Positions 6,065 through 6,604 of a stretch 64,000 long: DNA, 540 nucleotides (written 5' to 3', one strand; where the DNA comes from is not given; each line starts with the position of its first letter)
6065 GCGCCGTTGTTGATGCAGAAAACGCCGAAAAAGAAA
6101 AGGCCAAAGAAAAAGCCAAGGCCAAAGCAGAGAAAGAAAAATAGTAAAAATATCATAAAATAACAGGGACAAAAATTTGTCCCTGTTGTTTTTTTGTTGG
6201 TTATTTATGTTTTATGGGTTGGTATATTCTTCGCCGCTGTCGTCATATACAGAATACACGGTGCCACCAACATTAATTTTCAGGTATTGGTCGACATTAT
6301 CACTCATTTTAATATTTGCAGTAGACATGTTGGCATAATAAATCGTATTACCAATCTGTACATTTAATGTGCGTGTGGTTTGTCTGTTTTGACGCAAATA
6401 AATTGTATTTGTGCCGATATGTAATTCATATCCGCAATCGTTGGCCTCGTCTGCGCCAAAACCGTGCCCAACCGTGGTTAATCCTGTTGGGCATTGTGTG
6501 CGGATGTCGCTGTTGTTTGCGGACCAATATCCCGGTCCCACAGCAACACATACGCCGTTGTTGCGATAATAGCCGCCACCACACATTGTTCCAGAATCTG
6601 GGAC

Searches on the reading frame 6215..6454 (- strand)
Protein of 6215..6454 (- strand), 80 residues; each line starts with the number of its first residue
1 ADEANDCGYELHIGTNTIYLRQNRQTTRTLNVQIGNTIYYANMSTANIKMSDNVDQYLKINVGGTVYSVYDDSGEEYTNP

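Call 43: find_homologous_proteins(query=A3, max_evalue=0.001)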
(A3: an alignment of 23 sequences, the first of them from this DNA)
Query A3 (23 sequences) (80 aa, profile of the alignment): 1 proteins with E <= 0.001 among 129 candidates.
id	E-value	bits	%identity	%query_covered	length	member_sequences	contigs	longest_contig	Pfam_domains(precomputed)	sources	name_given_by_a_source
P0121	9.9e-21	91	89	99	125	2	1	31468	-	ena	-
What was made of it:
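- Tried and rejected: find_homologous_proteins with the short C-terminal module alignment returned one hit only, a limit of the word index (call 43).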

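Call 49: search_protein_representatives(alignment_id=A3)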
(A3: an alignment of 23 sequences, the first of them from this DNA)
Query: 23 sequences, 79 profile positions. Proteins with E-value up to 0.001 (for the whole library): 1133; up to 1e-10: 467; up to 1e-30: 0. The best 150 are listed.
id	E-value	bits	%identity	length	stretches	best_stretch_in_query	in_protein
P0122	6.5e-29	115.9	-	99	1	1-77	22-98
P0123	6.7e-28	112.6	-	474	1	1-76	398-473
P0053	1.1e-26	108.7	-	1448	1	1-78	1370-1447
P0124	6.4e-26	106.3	-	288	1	2-76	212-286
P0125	2.0e-25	104.7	-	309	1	1-75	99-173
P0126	2.5e-25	104.4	-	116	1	4-77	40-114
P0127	3.1e-25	104.1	-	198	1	4-74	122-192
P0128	9.6e-25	102.5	-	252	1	4-76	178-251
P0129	1.1e-24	102.3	-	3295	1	2-77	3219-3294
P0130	1.3e-24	102.1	-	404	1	2-76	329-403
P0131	1.3e-24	102.1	-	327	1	3-77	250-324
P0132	3.1e-24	100.9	-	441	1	3-75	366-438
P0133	5.6e-24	100.1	-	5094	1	1-77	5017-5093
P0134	6.4e-24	99.9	-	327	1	3-76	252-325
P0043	1.3e-23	98.9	-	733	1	1-77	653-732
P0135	1.5e-23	98.7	-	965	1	2-77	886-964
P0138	1.8e-23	98.4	-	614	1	2-76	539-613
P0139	1.9e-23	98.4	-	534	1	2-76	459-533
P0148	1.2e-22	95.8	-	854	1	3-76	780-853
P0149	2.2e-22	94.9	-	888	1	3-75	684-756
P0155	6.8e-22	93.4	-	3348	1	3-74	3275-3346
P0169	6.4e-21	90.3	-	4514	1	5-76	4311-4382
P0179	2.3e-20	88.5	-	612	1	3-76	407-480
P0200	3.9e-19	84.6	-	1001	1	3-77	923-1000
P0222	2.5e-18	82.0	-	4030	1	6-74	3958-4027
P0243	1.7e-17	79.3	-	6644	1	3-74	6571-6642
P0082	1.7e-17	79.3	-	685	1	3-75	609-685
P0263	7.4e-17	77.3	-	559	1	3-74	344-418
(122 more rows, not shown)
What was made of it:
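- Tried and rejected: The exhaustive HMMER search worked (call 49).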

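Call 51: search_protein_families(library=pfam, proteins=[P0123, P0130, P0138, P0139, P0149, P0179, P0263, P0135, P0148, P0125], max_evalue=0.001)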
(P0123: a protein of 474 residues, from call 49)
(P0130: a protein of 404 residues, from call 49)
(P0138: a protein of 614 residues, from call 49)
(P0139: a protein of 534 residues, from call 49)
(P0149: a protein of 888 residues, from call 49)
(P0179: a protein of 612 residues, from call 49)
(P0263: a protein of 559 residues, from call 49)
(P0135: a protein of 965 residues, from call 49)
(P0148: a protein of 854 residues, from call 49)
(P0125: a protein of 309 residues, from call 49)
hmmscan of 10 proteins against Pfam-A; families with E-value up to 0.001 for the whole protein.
P0123 (474 aa): 1 family
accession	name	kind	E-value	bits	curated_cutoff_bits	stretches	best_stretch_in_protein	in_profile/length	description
PF07699.19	Ephrin_rec_like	-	2.3e-06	27.7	23.1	1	368-394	10-37/48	Tyrosine-protein kinase ephrin type A/B receptor-like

P0130 (404 aa): 2 families
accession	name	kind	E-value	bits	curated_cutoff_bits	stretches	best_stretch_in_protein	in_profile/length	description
PF23091.2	TNFR_ELAPOR1_6th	-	2.9e-05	24.3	33.2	1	292-321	7-35/41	ELAPOR1-like, TNF receptor-like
PF07699.19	Ephrin_rec_like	-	3.9e-05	23.8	23.1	0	298-328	10-41/48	Tyrosine-protein kinase ephrin type A/B receptor-like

P0138 (614 aa): 0 families

P0139 (534 aa): 0 families

P0149 (888 aa): 0 families

P0179 (612 aa): 1 family
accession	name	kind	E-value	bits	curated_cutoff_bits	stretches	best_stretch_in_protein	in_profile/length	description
PF07699.19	Ephrin_rec_like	-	4.1e-12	46.1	23.1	1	129-172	1-44/48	Tyrosine-protein kinase ephrin type A/B receptor-like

P0263 (559 aa): 0 families

P0135 (965 aa): 0 families

P0148 (854 aa): 5 families
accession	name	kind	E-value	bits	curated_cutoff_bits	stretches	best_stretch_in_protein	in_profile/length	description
PF00085.26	Thioredoxin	-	1.3e-22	80.1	23.5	1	14-103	2-93/103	Thioredoxin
PF09479.16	Flg_new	-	1.4e-21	76.8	27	2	123-192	1-65/65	Listeria-Bacteroides repeat domain (List_Bact_rpt)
PF13098.12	Thioredoxin_2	-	1.7e-06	28.8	27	1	28-101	4-94/104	Thioredoxin-like domain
PF13905.12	Thioredoxin_8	-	1.6e-05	25.6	27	1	29-80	1-57/94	Thioredoxin-like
PF08534.16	Redoxin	-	0.00052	20.3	26.6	0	28-58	27-58/148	Redoxin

P0125 (309 aa): 0 families

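Call 52: list_cluster_members(proteins=[P0129, P0133, P0243, P0123, P0130, P0138, P0149, P0155, P0169, P0222])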
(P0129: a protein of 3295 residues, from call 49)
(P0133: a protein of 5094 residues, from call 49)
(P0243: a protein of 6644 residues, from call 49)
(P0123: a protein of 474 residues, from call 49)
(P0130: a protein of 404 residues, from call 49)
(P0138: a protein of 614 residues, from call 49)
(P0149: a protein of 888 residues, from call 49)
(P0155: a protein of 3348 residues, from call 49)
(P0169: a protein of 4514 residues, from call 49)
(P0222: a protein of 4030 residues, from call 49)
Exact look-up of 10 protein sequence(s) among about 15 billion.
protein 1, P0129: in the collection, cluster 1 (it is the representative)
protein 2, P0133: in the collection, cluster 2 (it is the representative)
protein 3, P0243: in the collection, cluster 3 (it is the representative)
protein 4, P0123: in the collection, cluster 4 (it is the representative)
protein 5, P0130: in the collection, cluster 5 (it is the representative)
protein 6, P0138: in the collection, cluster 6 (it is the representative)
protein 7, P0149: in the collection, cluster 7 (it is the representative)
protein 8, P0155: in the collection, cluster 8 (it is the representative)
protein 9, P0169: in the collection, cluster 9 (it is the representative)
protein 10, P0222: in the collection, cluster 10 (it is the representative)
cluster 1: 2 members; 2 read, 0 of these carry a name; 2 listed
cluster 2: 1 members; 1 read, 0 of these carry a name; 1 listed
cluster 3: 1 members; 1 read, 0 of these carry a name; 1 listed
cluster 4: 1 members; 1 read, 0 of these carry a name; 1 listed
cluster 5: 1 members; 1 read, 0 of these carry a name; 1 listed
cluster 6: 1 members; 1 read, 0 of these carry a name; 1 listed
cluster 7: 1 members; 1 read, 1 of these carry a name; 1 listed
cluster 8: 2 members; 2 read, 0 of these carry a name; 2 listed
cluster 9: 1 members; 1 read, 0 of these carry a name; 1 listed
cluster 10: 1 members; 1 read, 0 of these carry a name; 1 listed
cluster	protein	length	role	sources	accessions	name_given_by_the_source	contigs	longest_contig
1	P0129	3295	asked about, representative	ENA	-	-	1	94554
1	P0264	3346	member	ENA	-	-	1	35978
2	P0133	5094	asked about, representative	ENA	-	-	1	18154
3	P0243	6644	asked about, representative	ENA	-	-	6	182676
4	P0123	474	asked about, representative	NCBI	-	-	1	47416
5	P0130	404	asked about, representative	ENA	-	-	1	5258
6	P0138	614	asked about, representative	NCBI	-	-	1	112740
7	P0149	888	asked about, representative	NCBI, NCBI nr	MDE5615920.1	MAG: hypothetical protein K2I81_03760, partial [Alphaproteobacteria bacterium] | hypothetical protein [Alphaproteobacteria bacterium]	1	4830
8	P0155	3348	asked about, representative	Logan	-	-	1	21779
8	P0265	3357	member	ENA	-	-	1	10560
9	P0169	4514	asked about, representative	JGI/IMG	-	-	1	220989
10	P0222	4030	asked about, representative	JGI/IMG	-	-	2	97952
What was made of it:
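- Tried and rejected: Cluster names gave only 'Alphaproteobacteria bacterium' (call 52).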
